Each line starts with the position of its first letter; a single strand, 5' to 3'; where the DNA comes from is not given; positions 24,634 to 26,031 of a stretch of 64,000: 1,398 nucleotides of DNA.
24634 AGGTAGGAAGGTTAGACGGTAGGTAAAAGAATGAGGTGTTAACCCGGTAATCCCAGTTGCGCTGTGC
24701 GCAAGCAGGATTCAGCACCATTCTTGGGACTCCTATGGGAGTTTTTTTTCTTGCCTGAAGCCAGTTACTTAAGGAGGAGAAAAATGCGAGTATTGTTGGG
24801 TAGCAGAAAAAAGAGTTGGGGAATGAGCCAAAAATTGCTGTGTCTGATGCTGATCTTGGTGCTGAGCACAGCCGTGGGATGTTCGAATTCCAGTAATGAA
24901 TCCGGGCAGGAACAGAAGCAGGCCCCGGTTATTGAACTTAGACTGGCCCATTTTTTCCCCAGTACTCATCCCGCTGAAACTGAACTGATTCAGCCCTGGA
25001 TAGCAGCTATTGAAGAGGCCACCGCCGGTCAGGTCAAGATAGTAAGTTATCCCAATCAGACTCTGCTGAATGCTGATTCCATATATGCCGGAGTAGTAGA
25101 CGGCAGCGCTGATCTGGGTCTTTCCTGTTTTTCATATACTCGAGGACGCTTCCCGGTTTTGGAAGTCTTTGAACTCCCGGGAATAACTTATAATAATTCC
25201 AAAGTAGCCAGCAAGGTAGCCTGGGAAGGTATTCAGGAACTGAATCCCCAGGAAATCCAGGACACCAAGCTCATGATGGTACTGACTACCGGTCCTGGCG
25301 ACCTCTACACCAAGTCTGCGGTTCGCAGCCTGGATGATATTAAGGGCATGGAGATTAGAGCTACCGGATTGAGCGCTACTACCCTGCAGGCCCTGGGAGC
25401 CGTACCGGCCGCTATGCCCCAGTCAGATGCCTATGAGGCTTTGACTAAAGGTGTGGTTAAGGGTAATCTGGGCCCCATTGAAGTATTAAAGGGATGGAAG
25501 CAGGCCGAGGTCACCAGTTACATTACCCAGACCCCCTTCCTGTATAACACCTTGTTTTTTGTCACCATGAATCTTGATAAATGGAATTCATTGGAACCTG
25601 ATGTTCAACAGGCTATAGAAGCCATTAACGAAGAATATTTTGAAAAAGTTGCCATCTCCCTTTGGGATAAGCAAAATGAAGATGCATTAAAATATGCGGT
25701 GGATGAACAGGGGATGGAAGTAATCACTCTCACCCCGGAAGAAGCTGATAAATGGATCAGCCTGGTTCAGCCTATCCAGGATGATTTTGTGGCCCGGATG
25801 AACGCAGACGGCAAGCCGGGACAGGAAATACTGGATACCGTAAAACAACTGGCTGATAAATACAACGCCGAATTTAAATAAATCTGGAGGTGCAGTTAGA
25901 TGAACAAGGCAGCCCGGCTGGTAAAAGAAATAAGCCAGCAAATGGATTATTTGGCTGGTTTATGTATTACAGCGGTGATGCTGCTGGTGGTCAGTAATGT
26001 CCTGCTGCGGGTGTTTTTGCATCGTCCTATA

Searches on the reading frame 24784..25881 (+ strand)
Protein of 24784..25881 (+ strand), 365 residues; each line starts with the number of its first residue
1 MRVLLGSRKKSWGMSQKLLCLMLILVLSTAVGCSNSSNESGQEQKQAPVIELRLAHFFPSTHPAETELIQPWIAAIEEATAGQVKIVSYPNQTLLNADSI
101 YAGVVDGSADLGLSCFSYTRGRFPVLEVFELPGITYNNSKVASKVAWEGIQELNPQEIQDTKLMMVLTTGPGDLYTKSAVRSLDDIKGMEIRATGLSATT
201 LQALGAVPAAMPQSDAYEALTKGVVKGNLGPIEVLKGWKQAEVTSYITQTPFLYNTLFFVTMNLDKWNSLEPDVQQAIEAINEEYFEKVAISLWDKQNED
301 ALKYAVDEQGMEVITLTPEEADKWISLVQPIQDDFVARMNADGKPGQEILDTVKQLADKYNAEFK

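Call 10: search_protein_families(library=pfam, proteins=[window:24784-25881:+])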
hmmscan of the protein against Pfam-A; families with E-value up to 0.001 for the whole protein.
window:24784-25881:+ (365 aa): 1 family
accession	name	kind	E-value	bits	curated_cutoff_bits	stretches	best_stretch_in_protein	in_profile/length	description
PF03480.18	DctP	-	2.6e-47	162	23.4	1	55-336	2-283/286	Bacterial extracellular solute-binding protein, family 7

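Call 11: find_homologous_proteins(query=window:24784-25881:+, max_evalue=1e-30)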
Query window:24784-25881:+ (365 aa): 2213 proteins with E <= 1e-30 among 6133 candidates; the best 120 are listed.
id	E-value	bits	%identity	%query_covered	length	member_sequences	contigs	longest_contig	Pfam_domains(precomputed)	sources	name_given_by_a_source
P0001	2.2e-239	811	100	100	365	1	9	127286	PF03480.19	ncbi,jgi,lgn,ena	jgi:TRAP-type C4-dicarboxylate transport system substrate-binding protein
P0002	4.4e-213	725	88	100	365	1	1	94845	PF03480.19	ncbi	-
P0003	6.1e-200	682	82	100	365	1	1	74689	PF03480.19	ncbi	-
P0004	1.8e-199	680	83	100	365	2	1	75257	PF03480.19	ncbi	-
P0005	8.4e-199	678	82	100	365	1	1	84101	PF03480.19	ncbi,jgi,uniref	ncbi:trap transporter solute receptor, unknown substrate 3 [hydrocarbon metagenome]|uniref:Trap-type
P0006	1.9e-196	670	82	100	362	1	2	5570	PF03480.19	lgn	-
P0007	2.2e-196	670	81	100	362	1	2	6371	PF03480.19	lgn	-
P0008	1.5e-195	667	81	100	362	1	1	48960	PF03480.19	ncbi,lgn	-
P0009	2.9e-195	666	81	100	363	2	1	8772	PF03480.19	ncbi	-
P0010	1.2e-194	664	81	100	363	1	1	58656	PF03480.19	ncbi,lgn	-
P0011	1.3e-194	664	81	100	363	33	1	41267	PF03480.19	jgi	jgi:TRAP-type C4-dicarboxylate transport system substrate-binding protein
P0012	1.5e-174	598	72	100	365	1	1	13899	PF03480.19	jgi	-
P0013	2.2e-173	594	73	100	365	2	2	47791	PF03480.19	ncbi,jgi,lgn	-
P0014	1.9e-172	591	71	100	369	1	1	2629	PF03480.19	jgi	-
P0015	8.1e-171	586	73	96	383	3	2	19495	PF03480.19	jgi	-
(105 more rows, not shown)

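Call 13: find_related_loci(query=A2, collection=genome_contigs, flank=3000)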
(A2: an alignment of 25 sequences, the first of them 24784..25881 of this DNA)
Query A2 (365 aa) in genome_contigs; peptide patterns used: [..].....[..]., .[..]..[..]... (x = any residue, [..] = any of these).
260 stretches matched a pattern; 210 encode a relative of the query (tblastn E <= 1e-3); the best 80 are kept; 80 distinct loci.
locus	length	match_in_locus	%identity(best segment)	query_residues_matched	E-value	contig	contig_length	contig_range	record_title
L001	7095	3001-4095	83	1-365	0e+0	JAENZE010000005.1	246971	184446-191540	MAG: Syntrophomonas sp. isolate BL5_bin.17 BL5_bin17_NODE_24_length_246971_cov_85.088366, whole genome shotgun sequence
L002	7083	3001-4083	84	1-365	0e+0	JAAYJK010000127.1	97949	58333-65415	MAG: Syntrophomonadaceae bacterium isolate AS10tlH2TH_281 328806_AS10, whole genome shotgun sequence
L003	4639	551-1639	81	1-365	0e+0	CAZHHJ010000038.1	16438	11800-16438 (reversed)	MAG TPA_asm: uncultured Syntrophomonas sp. isolate binchicken_co139_500 genome assembly, contig: NODE_7090_length_16438_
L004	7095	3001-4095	82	1-365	0e+0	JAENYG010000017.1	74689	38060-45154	MAG: Syntrophomonas sp. isolate B5_bin.5 B5_bin5_NODE_145_length_74689_cov_50.485529, whole genome shotgun sequence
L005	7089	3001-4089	82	1-365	0e+0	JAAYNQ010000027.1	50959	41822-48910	MAG: Syntrophomonadaceae bacterium isolate AS21ysBPME_222 25671_AS21, whole genome shotgun sequence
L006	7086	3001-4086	81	1-365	0e+0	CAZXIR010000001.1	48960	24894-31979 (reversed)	MAG TPA_asm: uncultured Syntrophomonas sp. isolate SRP192927_co10_6 genome assembly, contig: NODE_304_length_48960_cov_6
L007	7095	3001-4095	88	1-365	0e+0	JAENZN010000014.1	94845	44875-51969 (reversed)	MAG: Syntrophomonas sp. isolate BM5_bin.8 BM5_bin8_NODE_109_length_94845_cov_77.093406, whole genome shotgun sequence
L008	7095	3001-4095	73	1-365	0e+0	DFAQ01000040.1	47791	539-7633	MAG TPA_asm: Pelotomaculum sp. UBA3102 UBA3102_contig_1730, whole genome shotgun sequence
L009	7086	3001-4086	71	2-365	5e-178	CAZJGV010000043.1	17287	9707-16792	MAG TPA_asm: uncultured Pelotomaculum sp. isolate SRP263991_co4_160 genome assembly, contig: NODE_4683_length_17287_cov_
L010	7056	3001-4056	72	12-365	5e-176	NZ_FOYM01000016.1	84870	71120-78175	Desulfoscipio geothermicus DSM 3669, whole genome shotgun sequence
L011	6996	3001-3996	75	32-365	4e-176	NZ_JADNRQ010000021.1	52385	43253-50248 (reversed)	Desulfallas sp. Bu1-1 NODE_21_length_52385_cov_49.490308, whole genome shotgun sequence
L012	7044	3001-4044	71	14-364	2e-175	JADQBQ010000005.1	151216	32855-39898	MAG: Clostridiales bacterium isolate Soudan_19 NODE_80_length_151216_cov_526.513320, whole genome shotgun sequence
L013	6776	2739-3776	73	15-365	1e-174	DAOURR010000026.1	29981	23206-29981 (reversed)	MAG TPA_asm: Pelotomaculum sp. isolate CSMAG_525 CSMAG_525_k127_94658_length_29981_cov_14.9962, whole genome shotgun seq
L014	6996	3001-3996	76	32-365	2e-174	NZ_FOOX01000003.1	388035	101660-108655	Desulfotruncus arcticus DSM 17038, whole genome shotgun sequence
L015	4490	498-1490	75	32-365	3e-176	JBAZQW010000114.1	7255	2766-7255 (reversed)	MAG: Desulfotomaculaceae bacterium isolate SO_2017_SWC_8 scaffold_8808_c1_LP-4_2017, whole genome shotgun sequence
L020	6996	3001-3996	75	32-365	7e-172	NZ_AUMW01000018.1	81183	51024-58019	Desulfotruncus alcoholivorax DSM 16058 H569DRAFT_scaffold00016.16_C, whole genome shotgun sequence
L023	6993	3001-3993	73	32-365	1e-171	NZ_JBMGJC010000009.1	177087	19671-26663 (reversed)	Pelotomaculum propionicicum strain C1 NODE_66_length_177087_cov_14.885573, whole genome shotgun sequence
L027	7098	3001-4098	68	1-365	2e-171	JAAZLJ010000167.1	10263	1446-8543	MAG: Syntrophomonadaceae bacterium isolate AS23ysBPME_21 233692_AS23, whole genome shotgun sequence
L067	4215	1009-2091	66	8-365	2e-167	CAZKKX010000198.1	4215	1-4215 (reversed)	MAG TPA_asm: uncultured Eubacteriales bacterium isolate SRP241341_co1_263 genome assembly, contig: NODE_17863_length_421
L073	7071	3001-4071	65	9-365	2e-161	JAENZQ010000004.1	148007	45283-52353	MAG: Anaerovorax odorimutans isolate BM5_bin.11 BM5_bin11_NODE_50_length_148007_cov_8.549746, whole genome shotgun seque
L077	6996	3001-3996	70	32-364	1e-160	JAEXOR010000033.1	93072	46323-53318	MAG: Bacillota bacterium isolate OH_HBrB_152 k127_18423, whole genome shotgun sequence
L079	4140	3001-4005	69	32-365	1e-163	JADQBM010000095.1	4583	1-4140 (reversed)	MAG: Clostridia bacterium isolate Soudan_22 NODE_3969_length_4583_cov_9.507730, whole genome shotgun sequence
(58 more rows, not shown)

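Call 44: find_homologous_proteins(query=A4, max_evalue=0.00001)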
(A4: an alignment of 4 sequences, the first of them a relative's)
Query A4 (4 sequences) (147 aa, profile of the alignment): 1627 proteins with E <= 0.00001 among 3146 candidates; the best 120 are listed.
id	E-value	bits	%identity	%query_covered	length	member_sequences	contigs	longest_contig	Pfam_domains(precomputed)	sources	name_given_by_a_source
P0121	8.3e-82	290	86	100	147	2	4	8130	PF09021.17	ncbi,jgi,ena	-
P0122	1.3e-81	290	84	100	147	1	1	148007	PF09021.17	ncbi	-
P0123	2.6e-81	289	100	100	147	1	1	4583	PF09021.17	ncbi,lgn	-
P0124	1.8e-78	279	88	100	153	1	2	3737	PF09021.17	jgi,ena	-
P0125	1.4e-70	254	73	100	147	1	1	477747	PF09021.17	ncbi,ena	-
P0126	8.6e-70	251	73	99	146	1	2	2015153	PF09021.17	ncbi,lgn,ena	-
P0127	7.4e-69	248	71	99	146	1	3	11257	PF09021.17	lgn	-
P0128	1.6e-68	247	73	100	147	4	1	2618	PF09021.17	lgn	-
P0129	2.3e-68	247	46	96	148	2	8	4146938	PF09021.17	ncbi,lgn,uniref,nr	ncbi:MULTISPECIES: hut operon transcriptional regulator HutP [Bacillus]|uniref:Hut operon transcript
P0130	2.5e-68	246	70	100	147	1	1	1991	PF09021.17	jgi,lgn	-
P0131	2.8e-68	246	46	96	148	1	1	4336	PF09021.17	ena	-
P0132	2.9e-68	246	45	96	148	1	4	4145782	PF09021.17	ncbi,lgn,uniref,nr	ncbi:hut operon transcriptional regulator HutP [Bacillus subtilis]|uniref:hut operon transcriptional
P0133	4.4e-68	246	45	96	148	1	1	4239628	PF09021.17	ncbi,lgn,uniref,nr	ncbi:hut operon transcriptional regulator HutP [Bacillus subtilis]|uniref:hut operon transcriptional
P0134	5.1e-68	245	45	96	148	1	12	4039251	PF09021.17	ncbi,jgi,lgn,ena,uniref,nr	ncbi:hut operon transcriptional regulator HutP [Bacillus subtilis]|uniref:hut operon transcriptional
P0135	5.2e-68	245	45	96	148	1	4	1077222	PF09021.17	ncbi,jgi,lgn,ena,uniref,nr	ncbi:Hut operon positive regulatory protein [Bacillus subtilis]|uniref:hut operon transcriptional re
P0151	1.9e-67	244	70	99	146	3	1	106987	PF09021.17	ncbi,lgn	-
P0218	1.1e-64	235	69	99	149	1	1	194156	PF09021.17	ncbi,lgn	-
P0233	6.1e-64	232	68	100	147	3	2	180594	PF09021.17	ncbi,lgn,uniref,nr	ncbi:HutP family protein [Desulfotruncus alcoholivorax]|uniref:HutP family protein n=1 Tax=Desulfotr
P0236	1.0e-63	231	66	100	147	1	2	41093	PF09021.17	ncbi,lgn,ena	-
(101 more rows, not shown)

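Call 45: find_encoding_contigs(protein=P0233, flank=4000, max_places=3)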
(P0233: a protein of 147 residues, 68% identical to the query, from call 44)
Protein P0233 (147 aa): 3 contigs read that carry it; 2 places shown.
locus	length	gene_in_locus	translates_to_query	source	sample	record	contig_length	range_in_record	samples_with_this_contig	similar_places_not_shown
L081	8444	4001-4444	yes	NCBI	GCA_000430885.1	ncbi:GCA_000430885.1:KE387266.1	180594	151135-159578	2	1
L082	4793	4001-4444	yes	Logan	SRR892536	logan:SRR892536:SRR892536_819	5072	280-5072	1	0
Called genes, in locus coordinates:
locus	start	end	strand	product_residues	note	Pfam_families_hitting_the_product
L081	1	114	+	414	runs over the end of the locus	PF03453:MoeA_N, PF00994:MoCF_biosynth, PF03454:MoeA_C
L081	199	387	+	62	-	PF00300:His_Phos_1 (weak)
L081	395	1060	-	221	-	PF00005:ABC_tran, PF02463:SMC_N, PF13304:AAA_21 (faint)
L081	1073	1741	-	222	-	PF00528:BPD_transp_1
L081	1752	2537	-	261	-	PF12849:PBP_like_2 (weak), PF01547:SBP_bac_1, PF13531:SBP_bac_11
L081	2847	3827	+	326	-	PF12728:HTH_17, PF12727:PBP_like, PF13531:SBP_bac_11 (weak)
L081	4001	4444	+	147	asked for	PF09021:HutP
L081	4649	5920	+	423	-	PF01979:Amidohydro_1, PF07969:Amidohydro_3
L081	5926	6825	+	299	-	PF07837:FTCD_N, PF02971:FTCD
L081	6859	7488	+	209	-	PF04961:FTCD_C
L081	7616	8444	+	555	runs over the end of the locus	PF00989:PAS, PF08448:PAS_4, PF13426:PAS_9, PF00158:Sigma54_activat, PF14532:Sigma54_activ_2, PF07728:AAA_5 (weak), PF25601:AAA_lid_14, PF02954:HTH_8, +2 more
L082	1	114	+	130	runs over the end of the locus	?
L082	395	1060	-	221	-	PF00005:ABC_tran, PF02463:SMC_N, PF13304:AAA_21 (faint)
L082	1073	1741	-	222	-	PF00528:BPD_transp_1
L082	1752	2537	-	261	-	PF12849:PBP_like_2 (weak), PF01547:SBP_bac_1, PF13531:SBP_bac_11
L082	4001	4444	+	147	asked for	PF09021:HutP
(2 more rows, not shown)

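Call 46: find_encoding_contigs(protein=P0126, flank=4000, max_places=3)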
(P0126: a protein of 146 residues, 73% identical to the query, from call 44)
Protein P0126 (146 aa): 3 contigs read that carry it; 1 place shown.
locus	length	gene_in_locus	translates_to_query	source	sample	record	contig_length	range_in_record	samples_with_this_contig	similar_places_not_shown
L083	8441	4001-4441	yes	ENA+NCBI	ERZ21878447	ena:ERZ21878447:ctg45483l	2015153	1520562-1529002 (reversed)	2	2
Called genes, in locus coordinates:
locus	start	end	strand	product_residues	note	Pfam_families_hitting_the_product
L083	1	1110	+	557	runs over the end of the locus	PF01268:FTHFS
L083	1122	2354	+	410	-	PF01979:Amidohydro_1, PF07969:Amidohydro_3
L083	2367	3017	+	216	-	PF04961:FTCD_C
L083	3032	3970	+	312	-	PF01226:Form_Nir_trans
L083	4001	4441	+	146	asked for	PF09021:HutP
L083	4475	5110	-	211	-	PF02734:Dak2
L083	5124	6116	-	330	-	PF02733:Dak1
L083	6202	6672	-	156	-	PF18631:Cucumopine_C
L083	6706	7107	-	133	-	PF04126:Cyclophil_like, PF12903:DUF3830, PF18050:Cyclophil_like2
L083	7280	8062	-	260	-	PF00528:BPD_transp_1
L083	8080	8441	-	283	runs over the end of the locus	PF00528:BPD_transp_1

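Call 52: search_protein_families(library=pfam, proteins=[L079:101-1042:+, L079:1054-1704:+, L009:97-1119:-, L009:6056-6745:+, L027:19-1302:+, L009:1211-2689:+, L013:5739-6776:+, L001:6278-7093:+, L023:4485-5015:+, L079:2109-2552:+])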
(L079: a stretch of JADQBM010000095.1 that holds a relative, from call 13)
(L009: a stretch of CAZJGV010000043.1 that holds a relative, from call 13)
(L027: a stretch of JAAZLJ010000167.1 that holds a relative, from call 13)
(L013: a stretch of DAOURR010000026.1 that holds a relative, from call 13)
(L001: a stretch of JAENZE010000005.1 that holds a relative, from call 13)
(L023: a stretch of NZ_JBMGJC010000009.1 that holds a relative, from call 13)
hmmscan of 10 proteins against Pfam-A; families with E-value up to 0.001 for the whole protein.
L079:101-1042:+ (313 aa): 2 families
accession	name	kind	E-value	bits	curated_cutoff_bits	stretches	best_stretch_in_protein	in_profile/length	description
PF01979.26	Amidohydro_1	-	3.1e-16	60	25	1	200-306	232-345/345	Amidohydrolase family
PF07969.17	Amidohydro_3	-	5.3e-14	53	29.7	1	14-307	151-472/472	Amidohydrolase family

L079:1054-1704:+ (216 aa): 1 family
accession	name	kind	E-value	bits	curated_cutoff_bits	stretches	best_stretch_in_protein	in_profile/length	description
PF04961.17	FTCD_C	-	1e-60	205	24.5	1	8-192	1-181/182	Formiminotransferase-cyclodeaminase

L009:97-1119:- (340 aa): 4 families
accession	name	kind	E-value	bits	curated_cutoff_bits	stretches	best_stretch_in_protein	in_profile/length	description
PF00990.26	GGDEF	-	4.5e-46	157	23.8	1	177-334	2-160/161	Diguanylate cyclase, GGDEF domain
PF13426.13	PAS_9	-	7.5e-12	45.9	27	1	15-113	2-103/103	PAS domain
PF00989.32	PAS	-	7.6e-07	29.6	22.6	1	6-110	3-112/113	PAS fold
PF08448.16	PAS_4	-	7.2e-05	23.4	23.1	1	14-113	5-107/110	PAS fold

L009:6056-6745:+ (229 aa): 1 family
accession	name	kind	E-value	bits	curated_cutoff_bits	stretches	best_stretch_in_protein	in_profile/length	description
PF00160.26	Pro_isomerase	-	2.1e-40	139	21.7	1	93-224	2-144/159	Cyclophilin type peptidyl-prolyl cis-trans isomerase/CLD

L027:19-1302:+ (427 aa): 6 families
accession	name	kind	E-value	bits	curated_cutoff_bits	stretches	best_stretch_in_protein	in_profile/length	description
PF02518.31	HATPase_c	-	3.8e-20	72.8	26.4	1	315-418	2-110/111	Histidine kinase-, DNA gyrase B-, and HSP90-like ATPase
PF13426.13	PAS_9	-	6.1e-20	71.9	27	2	91-192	2-103/103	PAS domain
PF00512.31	HisKA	-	3.1e-12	46.8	26.9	1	210-269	3-62/66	His Kinase A (phospho-acceptor) domain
PF08448.16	PAS_4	-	1.3e-08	35.4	23.1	0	99-193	13-108/110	PAS fold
PF00989.32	PAS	-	2.2e-08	34.5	22.6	0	93-190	14-113/113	PAS fold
PF13188.13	PAS_8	-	0.00089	19.5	21.8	0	81-134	2-55/65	PAS domain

L009:1211-2689:+ (492 aa): 2 families
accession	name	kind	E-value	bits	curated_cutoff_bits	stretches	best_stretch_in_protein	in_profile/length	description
PF00149.33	Metallophos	-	4.3e-11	44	21.5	1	116-313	5-190/191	Calcineurin-like phosphoesterase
PF16656.11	Pur_ac_phosph_N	-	2.4e-06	28.5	30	1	32-102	12-93/93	Purple acid Phosphatase, N-terminal domain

L013:5739-6776:+ (346 aa): 2 families
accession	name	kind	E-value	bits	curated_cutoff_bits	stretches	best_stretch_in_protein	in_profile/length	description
PF00349.27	Hexokinase_1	-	3.3e-45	154.8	24.3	1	42-231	8-201/201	Hexokinase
PF03727.22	Hexokinase_2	-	1.1e-29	103.9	24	1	238-346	2-124/242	Hexokinase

L001:6278-7093:+ (272 aa): 7 families
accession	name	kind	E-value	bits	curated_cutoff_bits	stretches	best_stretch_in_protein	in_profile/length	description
PF08448.16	PAS_4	-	1.3e-22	80.6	23.1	2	52-152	2-110/110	PAS fold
PF00989.32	PAS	-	2.9e-19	69.6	22.6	2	167-237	6-76/113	PAS fold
PF13426.13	PAS_9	-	1.6e-18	67.3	27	2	58-149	4-103/103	PAS domain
PF13188.13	PAS_8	-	4.6e-12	45.8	21.8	1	166-202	5-43/65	PAS domain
PF12860.13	PAS_7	-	9.6e-07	29.4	27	0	61-155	11-115/115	PAS fold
PF24820.1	Diguanyl_cycl_sensor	-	1.6e-05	25.2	28.1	0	167-222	1-56/109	Diguanylate cyclase-like sensor domain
PF08447.18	PAS_3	-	5.1e-05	23.9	25.6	0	185-248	2-67/89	PAS fold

L023:4485-5015:+ (176 aa): 0 families

L079:2109-2552:+ (147 aa): 1 family
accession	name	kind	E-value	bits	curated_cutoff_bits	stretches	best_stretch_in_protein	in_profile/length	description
PF09021.16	HutP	-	4.3e-28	98.6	25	1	7-145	1-128/128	HutP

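Call 54: find_homologous_proteins(query=P0233, max_evalue=1e-20)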
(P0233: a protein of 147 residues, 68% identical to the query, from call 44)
Query P0233 (147 aa): 440 proteins with E <= 1e-20 among 501 candidates; the best 120 are listed.
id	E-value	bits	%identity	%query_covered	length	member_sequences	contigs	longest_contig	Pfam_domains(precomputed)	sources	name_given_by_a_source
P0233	1.2e-89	316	100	100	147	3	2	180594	PF09021.17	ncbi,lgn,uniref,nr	ncbi:HutP family protein [Desulfotruncus alcoholivorax]|uniref:HutP family protein n=1 Tax=Desulfotr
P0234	1.9e-86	305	96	100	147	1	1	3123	PF09021.17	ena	-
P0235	3.7e-85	301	96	100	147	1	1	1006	PF09021.17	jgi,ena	-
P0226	6.8e-78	278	86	100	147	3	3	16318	PF09021.17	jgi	jgi:hut operon positive regulator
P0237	1.6e-77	276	88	100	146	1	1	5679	PF09021.17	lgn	-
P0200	4.0e-76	272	87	88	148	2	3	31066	PF09021.17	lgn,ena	-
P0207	4.9e-76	272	87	88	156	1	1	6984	PF09021.17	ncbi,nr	ncbi:MAG: transcriptional regulator [Firmicutes bacterium]|nr:transcriptional regulator [Bacillota b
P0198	9.3e-76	271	87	100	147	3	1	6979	PF09021.17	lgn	-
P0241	2.3e-75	269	89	87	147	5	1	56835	PF09021.17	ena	-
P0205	6.1e-75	268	88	88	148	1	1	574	PF09021.17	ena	-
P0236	1.4e-73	264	82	100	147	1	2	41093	PF09021.17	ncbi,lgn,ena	-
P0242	3.8e-73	262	86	88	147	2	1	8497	PF09021.17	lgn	-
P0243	3.6e-70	253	79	100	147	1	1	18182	PF09021.17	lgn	-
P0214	1.4e-69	251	78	100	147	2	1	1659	PF09021.17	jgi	-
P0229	1.6e-68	247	76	100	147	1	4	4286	PF09021.17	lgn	-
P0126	2.7e-66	240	76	97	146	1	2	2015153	PF09021.17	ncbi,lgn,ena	-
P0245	1.5e-64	234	72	98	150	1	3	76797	PF09021.17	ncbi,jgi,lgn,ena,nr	ncbi:MAG: hutP 2 [Firmicutes bacterium]|nr:hutP 2 [Bacillota bacterium]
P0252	4.2e-61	223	69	100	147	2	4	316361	PF09021.17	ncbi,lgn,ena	-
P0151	8.4e-61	222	72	96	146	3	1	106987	PF09021.17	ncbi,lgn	-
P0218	1.5e-60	221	69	98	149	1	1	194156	PF09021.17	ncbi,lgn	-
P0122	3.7e-60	220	69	98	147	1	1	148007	PF09021.17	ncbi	-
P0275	6.2e-59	216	72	96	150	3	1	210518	PF09021.17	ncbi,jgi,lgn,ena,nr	ncbi:MAG: hutP 2 [Firmicutes bacterium]|nr:hutP 2 [Bacillota bacterium]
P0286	2.5e-58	214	65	100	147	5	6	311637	PF09021.17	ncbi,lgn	-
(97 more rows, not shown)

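Call 55: search_solved_structures(query=window:24784-25881:+, max_evalue=1e-10)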
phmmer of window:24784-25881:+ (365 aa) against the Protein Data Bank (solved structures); distinct sequences matched with E-value up to 1e-10: 49.
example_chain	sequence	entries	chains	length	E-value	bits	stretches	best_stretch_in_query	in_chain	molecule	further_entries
4n6d_A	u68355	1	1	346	9.5e-52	179.4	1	49-362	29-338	TRAP dicarboxylate transporter-DctP subunit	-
4pgn_A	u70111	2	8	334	2.1e-51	178.3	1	47-360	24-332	Extracellular solute-binding protein, family 7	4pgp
4nap_A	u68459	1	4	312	4e-51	177.3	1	51-360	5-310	Extracellular solute-binding protein, family 7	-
7nr2_AAA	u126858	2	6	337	1.9e-43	152.1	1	51-362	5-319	TRAP dicarboxylate transporter, DctP subunit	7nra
7nsw_AAA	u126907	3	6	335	1e-39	139.9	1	50-361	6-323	TRAP dicarboxylate transporter-DctP subunit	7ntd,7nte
7nrr_AAA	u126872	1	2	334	1.1e-39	139.7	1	51-361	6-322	TRAP dicarboxylate transporter-DctP subunit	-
5i5p_A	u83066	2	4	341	1.3e-32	116.5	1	50-361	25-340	TRAP TRANSPORTER SOLUTE BINDING PROTEIN | TRAP solute Binding Protein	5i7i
5iga_A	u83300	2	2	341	3.1e-32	115.3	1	50-361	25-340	TRAP TRANSPORTER SOLUTE BINDING PROTEIN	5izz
5im2_A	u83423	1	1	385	1.7e-28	103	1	50-360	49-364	Twin-arginine translocation pathway signal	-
4p56_A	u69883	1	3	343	1.4e-25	93.4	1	45-304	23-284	Putative extracellular solute-binding protein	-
7nqg_AAA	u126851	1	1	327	7.5e-20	74.5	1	49-362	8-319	TrapT family, dctP subunit, C4-dicarboxylate periplasmic binding protein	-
4p47_A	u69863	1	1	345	2.6e-16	62.9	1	60-342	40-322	TRAP dicarboxylate transporter, DctP subunit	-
9dsy_A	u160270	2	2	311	1e-15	60.9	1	72-342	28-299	C4-dicarboxylate-binding periplasmic protein DctP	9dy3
4pbq_A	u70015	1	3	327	1.1e-15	60.8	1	51-321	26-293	Putative TRAP PERIPLASMIC SOLUTE BINDING PROTEIN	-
4mnp_A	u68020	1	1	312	3.5e-15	59.2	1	72-353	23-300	N-acetylneuraminate-binding protein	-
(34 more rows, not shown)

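Call 58: find_encoding_contigs(protein=P0122, flank=10000, max_places=2)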
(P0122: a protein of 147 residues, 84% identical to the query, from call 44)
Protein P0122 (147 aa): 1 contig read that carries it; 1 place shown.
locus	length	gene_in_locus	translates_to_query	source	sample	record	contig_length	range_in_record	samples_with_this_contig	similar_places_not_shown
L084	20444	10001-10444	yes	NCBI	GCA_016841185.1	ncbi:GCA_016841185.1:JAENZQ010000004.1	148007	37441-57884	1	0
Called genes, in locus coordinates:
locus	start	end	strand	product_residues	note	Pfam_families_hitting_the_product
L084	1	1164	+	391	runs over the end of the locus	PF01656:CbiA, PF02374:ArsA_ATPase, PF13614:AAA_31, PF17886:ArsA_HSP20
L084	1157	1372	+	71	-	-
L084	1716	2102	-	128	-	-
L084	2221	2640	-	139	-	PF11127:YgaP-like_TM (weak)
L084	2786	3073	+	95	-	PF03992:ABM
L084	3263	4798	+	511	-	PF00221:Lyase_aromatic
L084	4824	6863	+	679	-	PF17391:Urocanase_N, PF01175:Urocanase, PF17392:Urocanase_C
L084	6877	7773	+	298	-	PF07837:FTCD_N, PF02971:FTCD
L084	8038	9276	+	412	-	PF07969:Amidohydro_3 (weak), PF01979:Amidohydro_1 (weak), PF07969:Amidohydro_3, PF01979:Amidohydro_1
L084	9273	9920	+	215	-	PF04961:FTCD_C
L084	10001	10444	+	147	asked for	PF09021:HutP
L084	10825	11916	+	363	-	PF03480:DctP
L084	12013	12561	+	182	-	PF04290:DctQ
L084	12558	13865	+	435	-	PF03600:CitMHS (weak), PF06808:DctM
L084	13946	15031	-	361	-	PF00196:GerE, PF04545:Sigma70_r4 (weak), PF08281:Sigma70_r4_2 (weak)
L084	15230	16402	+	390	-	PF01321:Creatinase_N, PF00557:Peptidase_M24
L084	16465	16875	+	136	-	PF01276:OKR_DC_1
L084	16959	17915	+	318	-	PF01276:OKR_DC_1, PF03711:OKR_DC_1_C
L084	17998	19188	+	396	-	PF01546:Peptidase_M20, PF07687:M20_dimer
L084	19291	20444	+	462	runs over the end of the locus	PF01235:Na_Ala_symp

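Call 69: search_protein_families(library=ncbifam, proteins=[window:24784-25881:+], max_evalue=0.00001)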
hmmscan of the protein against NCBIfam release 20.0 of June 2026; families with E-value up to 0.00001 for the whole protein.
window:24784-25881:+ (365 aa): 2 families
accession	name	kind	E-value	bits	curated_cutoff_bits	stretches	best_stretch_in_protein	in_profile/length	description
TIGR00787.1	dctP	subfamily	1.6e-29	103.1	175.05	1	74-303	20-251/257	DctP family TRAP transporter solute-binding subunit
NF037995.1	TRAP_S1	subfamily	2.6e-29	102.4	50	1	53-324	1-271/271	TRAP transporter substrate-binding protein DctP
